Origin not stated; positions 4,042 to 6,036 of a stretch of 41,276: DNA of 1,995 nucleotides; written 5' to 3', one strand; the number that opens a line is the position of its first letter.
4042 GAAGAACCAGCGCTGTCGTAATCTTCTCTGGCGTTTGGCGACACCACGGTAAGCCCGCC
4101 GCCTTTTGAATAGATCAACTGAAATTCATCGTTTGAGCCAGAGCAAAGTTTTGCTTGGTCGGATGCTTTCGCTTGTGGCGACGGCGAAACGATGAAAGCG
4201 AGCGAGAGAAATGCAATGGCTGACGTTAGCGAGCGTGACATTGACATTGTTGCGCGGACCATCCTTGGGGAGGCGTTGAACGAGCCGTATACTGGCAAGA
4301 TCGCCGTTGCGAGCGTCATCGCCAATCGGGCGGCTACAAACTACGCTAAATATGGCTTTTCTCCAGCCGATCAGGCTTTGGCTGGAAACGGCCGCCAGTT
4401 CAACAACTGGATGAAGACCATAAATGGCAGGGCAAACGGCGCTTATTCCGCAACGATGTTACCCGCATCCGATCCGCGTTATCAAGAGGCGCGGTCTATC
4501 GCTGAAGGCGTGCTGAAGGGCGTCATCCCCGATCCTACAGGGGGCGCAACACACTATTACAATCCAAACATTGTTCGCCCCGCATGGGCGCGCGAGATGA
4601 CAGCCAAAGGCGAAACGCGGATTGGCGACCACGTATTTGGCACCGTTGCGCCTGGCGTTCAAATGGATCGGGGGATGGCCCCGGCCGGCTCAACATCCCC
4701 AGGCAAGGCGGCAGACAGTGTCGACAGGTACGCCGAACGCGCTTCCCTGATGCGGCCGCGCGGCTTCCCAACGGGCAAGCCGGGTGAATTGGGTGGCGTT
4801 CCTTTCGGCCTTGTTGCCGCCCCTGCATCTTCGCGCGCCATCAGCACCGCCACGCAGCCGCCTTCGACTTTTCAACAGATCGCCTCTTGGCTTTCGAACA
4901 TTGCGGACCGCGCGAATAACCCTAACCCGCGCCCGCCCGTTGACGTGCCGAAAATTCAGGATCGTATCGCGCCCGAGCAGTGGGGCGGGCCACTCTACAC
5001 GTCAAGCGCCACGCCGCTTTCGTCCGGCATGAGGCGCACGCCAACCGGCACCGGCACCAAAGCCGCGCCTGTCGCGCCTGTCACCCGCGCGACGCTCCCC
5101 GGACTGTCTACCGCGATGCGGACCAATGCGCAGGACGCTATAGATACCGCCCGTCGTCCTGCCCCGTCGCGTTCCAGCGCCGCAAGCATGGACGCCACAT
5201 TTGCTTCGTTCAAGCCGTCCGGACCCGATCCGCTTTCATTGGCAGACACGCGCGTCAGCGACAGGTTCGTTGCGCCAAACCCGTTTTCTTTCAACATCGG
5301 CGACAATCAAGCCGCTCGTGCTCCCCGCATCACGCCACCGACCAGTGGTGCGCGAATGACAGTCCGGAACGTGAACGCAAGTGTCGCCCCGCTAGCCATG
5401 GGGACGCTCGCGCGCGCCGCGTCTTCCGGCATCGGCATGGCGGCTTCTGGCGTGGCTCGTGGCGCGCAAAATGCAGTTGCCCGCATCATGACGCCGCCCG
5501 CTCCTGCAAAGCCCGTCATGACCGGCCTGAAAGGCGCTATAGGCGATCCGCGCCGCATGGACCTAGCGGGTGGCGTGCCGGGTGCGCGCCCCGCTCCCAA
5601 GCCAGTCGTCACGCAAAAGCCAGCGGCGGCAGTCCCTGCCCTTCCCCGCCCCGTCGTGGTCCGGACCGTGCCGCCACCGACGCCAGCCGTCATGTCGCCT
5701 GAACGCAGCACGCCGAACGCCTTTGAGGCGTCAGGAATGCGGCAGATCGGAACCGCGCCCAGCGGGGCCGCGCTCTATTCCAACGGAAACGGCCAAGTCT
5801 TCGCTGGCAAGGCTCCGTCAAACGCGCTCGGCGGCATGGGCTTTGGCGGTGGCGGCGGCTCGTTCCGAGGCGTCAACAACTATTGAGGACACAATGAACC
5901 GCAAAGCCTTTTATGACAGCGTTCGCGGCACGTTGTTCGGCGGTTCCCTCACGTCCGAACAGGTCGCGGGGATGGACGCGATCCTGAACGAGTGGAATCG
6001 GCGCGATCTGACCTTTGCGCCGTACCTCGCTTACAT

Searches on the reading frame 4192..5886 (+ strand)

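Call 113: search_protein_families(library=pfam, proteins=[window:4192-5886:+], max_evalue=0.001)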
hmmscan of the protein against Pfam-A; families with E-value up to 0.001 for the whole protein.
window:4192-5886:+ (564 aa): 1 family
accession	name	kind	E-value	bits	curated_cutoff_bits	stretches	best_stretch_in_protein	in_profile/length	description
PF07486.17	Hydrolase_2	-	2.2e-15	57.5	27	1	30-149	1-99/100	Cell Wall Hydrolase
